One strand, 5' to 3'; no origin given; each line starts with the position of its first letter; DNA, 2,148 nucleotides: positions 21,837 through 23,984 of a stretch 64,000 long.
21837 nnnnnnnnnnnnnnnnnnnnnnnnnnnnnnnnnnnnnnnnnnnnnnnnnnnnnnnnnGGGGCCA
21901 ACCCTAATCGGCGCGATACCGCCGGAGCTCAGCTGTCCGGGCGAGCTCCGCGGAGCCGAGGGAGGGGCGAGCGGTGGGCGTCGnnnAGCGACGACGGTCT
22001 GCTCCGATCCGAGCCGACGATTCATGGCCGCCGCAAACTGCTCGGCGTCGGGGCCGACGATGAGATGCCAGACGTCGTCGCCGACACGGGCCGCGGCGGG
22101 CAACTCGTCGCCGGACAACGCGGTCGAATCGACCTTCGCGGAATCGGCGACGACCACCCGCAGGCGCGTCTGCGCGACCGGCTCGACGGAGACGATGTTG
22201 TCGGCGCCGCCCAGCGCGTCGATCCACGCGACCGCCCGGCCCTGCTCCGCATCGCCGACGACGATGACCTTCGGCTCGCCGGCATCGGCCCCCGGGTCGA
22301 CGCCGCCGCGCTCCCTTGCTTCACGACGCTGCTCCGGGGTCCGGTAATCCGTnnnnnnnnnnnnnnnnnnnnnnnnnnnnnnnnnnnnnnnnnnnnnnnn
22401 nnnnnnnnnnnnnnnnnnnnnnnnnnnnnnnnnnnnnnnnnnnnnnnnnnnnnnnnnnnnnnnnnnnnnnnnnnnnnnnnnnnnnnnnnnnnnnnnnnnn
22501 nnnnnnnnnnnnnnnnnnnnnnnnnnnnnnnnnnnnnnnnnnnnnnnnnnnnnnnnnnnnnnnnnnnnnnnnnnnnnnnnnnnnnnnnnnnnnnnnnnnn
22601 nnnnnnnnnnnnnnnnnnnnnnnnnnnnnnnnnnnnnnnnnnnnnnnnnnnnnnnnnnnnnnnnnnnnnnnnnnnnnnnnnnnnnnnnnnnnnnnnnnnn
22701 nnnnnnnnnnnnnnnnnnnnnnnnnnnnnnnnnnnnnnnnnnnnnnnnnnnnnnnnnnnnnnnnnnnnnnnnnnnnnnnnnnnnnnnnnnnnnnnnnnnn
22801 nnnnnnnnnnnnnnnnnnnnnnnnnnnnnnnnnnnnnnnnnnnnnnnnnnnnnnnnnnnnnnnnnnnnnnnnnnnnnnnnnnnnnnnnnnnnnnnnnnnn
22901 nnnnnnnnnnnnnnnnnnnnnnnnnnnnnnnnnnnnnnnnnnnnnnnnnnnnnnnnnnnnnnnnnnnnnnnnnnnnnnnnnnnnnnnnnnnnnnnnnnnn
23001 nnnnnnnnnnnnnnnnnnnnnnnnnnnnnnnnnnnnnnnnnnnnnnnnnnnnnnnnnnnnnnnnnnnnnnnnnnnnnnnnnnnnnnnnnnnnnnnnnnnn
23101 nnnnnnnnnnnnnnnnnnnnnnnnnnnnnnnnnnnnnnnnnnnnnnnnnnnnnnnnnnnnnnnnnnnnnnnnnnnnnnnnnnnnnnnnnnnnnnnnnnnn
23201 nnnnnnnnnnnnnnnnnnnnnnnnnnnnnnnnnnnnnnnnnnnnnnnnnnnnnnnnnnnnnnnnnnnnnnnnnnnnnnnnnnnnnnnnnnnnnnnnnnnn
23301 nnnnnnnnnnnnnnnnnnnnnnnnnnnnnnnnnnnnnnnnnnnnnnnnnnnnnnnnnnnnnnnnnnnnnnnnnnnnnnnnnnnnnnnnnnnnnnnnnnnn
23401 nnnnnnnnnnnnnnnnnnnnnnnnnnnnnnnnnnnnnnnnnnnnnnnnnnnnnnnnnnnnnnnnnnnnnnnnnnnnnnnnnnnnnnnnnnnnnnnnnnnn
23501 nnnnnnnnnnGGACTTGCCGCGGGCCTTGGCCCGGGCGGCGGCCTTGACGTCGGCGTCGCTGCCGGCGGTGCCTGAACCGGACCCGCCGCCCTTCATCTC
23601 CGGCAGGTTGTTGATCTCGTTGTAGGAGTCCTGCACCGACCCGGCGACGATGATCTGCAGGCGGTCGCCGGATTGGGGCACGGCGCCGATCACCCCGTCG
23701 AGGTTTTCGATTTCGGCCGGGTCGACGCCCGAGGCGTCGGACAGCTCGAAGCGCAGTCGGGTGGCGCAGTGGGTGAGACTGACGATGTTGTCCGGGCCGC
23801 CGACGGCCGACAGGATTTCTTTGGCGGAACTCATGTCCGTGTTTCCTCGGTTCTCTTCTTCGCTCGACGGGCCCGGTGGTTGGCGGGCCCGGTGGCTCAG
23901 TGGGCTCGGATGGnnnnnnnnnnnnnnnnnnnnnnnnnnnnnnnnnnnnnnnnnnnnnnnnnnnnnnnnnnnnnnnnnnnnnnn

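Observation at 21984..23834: PTS permease with an active N-terminal EIIB, an EIIC and an extra C-terminal EIIB-like domain that has lost its phosphorylatable cysteine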

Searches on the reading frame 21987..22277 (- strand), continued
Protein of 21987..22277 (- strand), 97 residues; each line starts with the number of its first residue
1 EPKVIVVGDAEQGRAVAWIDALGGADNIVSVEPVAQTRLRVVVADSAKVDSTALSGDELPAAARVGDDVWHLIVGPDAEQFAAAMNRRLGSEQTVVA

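Call 36: find_encoding_contigs(protein=P0375, flank=7000, max_places=1)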
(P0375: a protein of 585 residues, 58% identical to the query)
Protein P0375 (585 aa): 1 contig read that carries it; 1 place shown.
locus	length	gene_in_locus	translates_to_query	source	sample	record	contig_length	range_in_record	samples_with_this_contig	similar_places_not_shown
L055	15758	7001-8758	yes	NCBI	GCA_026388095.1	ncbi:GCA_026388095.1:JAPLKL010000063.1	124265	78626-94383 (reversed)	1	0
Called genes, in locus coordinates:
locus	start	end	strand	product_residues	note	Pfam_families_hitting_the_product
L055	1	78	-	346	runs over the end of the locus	PF12838:Fer4_7 (faint), PF13187:Fer4_9 (faint), PF13534:Fer4_17 (faint), PF17179:Fer4_22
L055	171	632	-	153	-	PF13340:DUF4096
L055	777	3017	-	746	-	PF07705:CARDB (faint), PF00656:Peptidase_C14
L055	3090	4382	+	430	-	PF07690:MFS_1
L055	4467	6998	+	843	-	PF00358:PTS_EIIA_1, PF00381:PTS-HPr, PF05524:PEP-utilisers_N, PF00391:PEP-utilizers, PF02896:PEP-utilizers_C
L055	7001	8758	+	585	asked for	PF02378:PTS_EIIC, PF00367:PTS_EIIB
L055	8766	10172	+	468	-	PF00232:Glyco_hydro_1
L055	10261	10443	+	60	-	-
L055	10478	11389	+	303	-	-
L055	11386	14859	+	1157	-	PF02574:S-methyl_trans, PF00809:Pterin_bind, PF02607:B12-binding_2, PF02310:B12-binding, PF02965:Met_synt_B12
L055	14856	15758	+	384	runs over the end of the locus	PF03781:FGE-sulfatase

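Call 39: find_encoding_contigs(protein=P0285, flank=7000, max_places=1)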
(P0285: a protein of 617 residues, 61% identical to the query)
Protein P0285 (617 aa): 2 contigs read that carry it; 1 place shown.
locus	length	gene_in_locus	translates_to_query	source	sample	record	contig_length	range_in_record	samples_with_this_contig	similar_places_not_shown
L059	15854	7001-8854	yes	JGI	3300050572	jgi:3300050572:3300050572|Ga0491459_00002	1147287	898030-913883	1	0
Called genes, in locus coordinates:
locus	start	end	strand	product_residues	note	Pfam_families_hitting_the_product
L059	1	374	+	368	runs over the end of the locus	-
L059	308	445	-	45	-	-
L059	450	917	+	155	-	-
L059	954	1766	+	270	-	-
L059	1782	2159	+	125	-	-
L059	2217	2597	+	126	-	-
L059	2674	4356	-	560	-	PF13229:Beta_helix (weak)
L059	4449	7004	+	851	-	PF00358:PTS_EIIA_1, PF00381:PTS-HPr, PF05524:PEP-utilisers_N, PF00391:PEP-utilizers, PF02896:PEP-utilizers_C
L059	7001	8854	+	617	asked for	PF02378:PTS_EIIC, PF00367:PTS_EIIB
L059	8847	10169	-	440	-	-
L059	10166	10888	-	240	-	PF00535:Glycos_transf_2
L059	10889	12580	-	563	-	PF07969:Amidohydro_3, PF01979:Amidohydro_1 (weak)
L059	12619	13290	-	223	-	-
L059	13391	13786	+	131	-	PF00903:Glyoxalase, PF13669:Glyoxalase_4, PF18029:Glyoxalase_6 (weak)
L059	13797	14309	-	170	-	PF02834:LigT_PEase, PF13563:2_5_RNA_ligase2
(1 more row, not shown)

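Call 67: find_encoding_contigs(protein=P0181, flank=7000, max_places=1)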
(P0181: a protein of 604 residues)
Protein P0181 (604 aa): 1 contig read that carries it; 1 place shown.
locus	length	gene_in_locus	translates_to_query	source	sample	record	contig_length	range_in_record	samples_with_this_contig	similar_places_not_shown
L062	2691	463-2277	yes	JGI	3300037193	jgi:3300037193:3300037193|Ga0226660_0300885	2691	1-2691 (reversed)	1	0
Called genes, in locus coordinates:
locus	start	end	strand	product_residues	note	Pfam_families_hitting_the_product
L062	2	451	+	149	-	?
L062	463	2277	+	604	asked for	PF02378:PTS_EIIC, PF00367:PTS_EIIB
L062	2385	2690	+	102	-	?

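Call 68: find_encoding_contigs(protein=P0261, flank=7000, max_places=1)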
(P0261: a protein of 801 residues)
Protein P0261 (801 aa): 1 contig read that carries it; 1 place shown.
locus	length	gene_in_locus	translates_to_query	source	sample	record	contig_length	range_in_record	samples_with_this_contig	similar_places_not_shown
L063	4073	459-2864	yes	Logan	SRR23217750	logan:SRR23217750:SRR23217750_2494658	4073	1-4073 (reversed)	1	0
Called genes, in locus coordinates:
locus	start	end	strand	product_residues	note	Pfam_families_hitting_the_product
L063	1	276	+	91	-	?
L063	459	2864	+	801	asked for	PF02378:PTS_EIIC, PF00367:PTS_EIIB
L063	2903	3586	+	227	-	PF00485:PRK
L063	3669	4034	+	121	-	PF00507:Oxidored_q4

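Call 69: find_encoding_contigs(protein=P0162, flank=7000, max_places=1)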
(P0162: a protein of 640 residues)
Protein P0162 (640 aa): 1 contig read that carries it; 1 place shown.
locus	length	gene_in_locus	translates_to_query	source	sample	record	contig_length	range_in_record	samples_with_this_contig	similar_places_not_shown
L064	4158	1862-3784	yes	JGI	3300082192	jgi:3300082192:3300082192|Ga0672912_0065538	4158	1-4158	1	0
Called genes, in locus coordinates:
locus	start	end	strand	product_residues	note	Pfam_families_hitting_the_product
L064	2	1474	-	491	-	?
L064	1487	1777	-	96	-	-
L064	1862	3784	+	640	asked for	PF00358:PTS_EIIA_1, PF00381:PTS-HPr, PF05524:PEP-utilisers_N, PF00367:PTS_EIIB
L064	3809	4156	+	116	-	?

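Call 72: search_protein_families(library=pfam, proteins=[L062:2-451:+, L062:2385-2690:+, L063:1-276:+, L064:3809-4156:+, L064:2-1474:-], max_evalue=0.01)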
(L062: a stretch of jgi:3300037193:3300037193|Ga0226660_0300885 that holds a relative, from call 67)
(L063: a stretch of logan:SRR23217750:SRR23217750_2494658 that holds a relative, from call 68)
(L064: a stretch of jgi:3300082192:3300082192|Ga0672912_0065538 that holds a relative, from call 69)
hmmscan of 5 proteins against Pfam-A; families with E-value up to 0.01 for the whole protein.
L062:2-451:+ (149 aa): 1 family
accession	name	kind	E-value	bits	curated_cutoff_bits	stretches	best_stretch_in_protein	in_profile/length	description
PF01380.27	SIS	-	9.5e-22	77.6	25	1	10-129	9-128/131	SIS domain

L062:2385-2690:+ (102 aa): 0 families

L063:1-276:+ (91 aa): 1 family
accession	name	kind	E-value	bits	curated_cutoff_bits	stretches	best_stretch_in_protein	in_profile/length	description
PF00408.26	PGM_PMM_IV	-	0.00015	22.2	23.1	1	55-81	35-61/68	Phosphoglucomutase/phosphomannomutase, C-terminal domain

L064:3809-4156:+ (116 aa): 1 family
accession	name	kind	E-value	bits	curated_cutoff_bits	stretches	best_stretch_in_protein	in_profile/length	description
PF01182.26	Glucosamine_iso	-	1.8e-09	38.3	27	1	18-114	2-97/225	Glucosamine-6-phosphate isomerases/6-phosphogluconolactonase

L064:2-1474:- (491 aa): 3 families
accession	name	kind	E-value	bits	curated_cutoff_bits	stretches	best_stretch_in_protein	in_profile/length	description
PF02878.22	PGM_PMM_I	-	3.7e-31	108.1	22.5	1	41-180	3-133/138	Phosphoglucomutase/phosphomannomutase, alpha/beta/alpha domain I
PF02880.22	PGM_PMM_III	-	2.4e-26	92.5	20.7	1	322-441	1-114/115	Phosphoglucomutase/phosphomannomutase, alpha/beta/alpha domain III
PF02879.22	PGM_PMM_II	-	6.3e-14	52.8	29.3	1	211-316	2-101/103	Phosphoglucomutase/phosphomannomutase, alpha/beta/alpha domain II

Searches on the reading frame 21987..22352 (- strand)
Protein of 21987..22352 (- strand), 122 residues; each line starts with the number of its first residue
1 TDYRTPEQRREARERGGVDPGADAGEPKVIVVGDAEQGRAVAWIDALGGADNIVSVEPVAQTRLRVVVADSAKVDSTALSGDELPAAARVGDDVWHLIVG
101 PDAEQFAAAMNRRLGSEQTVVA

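Call 5: search_protein_families(library=pfam, proteins=[window:21987-22352:-], max_evalue=10)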
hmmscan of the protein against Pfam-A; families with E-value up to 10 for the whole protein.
seq(122 aa): 1 family
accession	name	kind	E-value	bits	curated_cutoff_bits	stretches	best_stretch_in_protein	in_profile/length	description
PF00367.25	PTS_EIIB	-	2e-11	43.6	27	1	43-75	3-34/34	phosphotransferase system, EIIB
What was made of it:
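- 21987..22253 (-): B': a Cys-less EIIB(Glc)-fold domain (residues 528-616). PF00367 scores 43.6 bits alone (call 5).
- On PTS EIIB type 1 (Pfam PF00367, EIIB(Glc) fold): The C-terminal fragment alone scores 43.6 bits (cutoff 27, E 2e-11) (call 5).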

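Call 6: search_solved_structures(query=window:21987-22352:-, max_evalue=10, show_alignments=4)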
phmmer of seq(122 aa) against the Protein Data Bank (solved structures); distinct sequences matched with E-value up to 10: 10.
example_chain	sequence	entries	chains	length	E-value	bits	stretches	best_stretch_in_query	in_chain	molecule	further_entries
1o2f_B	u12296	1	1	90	0.00078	23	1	36-87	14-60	PTS system, glucose-specific IIBC component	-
3bp3_A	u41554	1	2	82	0.0015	22.1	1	40-87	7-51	Glucose-specific phosphotransferase enzyme IIB component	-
1iba_A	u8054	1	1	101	0.0017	21.9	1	39-87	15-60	GLUCOSE PERMEASE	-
3bp8_C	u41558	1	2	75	0.0025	21.4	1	41-87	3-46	PTS system glucose-specific EIICB component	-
9hnp_B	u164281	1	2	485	0.013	19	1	31-84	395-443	PTS system glucose-specific EIICB component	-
8qsr_A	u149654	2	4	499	0.014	18.9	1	31-84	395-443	PTS system glucose-specific EIICB component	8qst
9srx_K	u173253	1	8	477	0.014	18.9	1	31-81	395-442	PTS system glucose-specific EIICB component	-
3sgz_A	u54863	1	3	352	0.2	15.2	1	56-109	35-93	Hydroxyacid oxidase 2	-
1tb3_A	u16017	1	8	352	0.2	15.2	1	56-109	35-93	Hydroxyacid oxidase 3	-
5ksd_A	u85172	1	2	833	1.5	12.4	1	55-95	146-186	ATPase 2, plasma membrane-type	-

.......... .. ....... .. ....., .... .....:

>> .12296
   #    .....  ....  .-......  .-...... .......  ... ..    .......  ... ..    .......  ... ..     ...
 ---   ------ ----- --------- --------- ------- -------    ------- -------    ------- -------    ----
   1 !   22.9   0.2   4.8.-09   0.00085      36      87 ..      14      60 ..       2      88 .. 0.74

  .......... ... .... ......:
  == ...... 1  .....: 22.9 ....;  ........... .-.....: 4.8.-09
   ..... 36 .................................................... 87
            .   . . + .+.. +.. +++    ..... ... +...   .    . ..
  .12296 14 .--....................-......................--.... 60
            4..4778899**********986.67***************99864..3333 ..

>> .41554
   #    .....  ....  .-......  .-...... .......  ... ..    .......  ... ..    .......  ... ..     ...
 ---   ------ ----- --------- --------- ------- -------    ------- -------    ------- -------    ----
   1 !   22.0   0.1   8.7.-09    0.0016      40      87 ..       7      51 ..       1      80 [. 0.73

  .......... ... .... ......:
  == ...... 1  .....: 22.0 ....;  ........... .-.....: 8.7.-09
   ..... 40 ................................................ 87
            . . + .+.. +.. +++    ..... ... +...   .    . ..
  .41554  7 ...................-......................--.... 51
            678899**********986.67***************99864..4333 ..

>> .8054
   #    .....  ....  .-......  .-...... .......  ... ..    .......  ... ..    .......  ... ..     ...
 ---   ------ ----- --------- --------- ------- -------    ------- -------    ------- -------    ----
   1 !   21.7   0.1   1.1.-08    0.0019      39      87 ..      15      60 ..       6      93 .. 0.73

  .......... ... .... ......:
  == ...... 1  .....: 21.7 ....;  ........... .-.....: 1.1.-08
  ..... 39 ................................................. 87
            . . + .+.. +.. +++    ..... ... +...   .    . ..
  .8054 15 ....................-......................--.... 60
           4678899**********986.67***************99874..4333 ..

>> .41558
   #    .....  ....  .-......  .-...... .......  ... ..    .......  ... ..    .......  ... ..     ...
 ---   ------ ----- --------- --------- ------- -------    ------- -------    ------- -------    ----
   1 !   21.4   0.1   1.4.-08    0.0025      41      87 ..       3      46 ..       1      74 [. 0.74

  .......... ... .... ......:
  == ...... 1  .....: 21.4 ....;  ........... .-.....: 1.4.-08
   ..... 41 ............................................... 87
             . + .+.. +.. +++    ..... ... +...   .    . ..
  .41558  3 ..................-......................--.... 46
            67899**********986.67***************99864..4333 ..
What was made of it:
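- Checked: Scanned alone, the C-terminal 122 aa scores 43.6 bits against PF00367 (E 2e-11, curated cutoff 27) (call 5). phmmer against PDB aligns '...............' to E. coli EIIB(Glc) 'NITNLDA-CITRLRV' (E 8e-4), which puts Ala554 at the Cys421 position with a one-residue insertion (call 6).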

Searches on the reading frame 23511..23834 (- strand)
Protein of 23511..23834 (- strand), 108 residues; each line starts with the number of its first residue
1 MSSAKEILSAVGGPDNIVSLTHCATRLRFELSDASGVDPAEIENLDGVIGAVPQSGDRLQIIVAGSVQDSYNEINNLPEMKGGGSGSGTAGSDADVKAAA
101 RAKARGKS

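Call 5: search_protein_families(library=pfam, proteins=[window:23511-23834:-], max_evalue=10)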
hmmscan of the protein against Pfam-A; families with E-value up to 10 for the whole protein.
seq(108 aa): 1 family
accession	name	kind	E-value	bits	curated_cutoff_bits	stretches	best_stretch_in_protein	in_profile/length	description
PF00367.25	PTS_EIIB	-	1.1e-16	60.4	27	1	5-38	1-34/34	phosphotransferase system, EIIB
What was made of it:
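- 23601..23834 (-): N-terminal catalytic EIIB domain (residues 1-78), with Cys23 in '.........'. PF00367 scores 60.4 bits (call 5).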
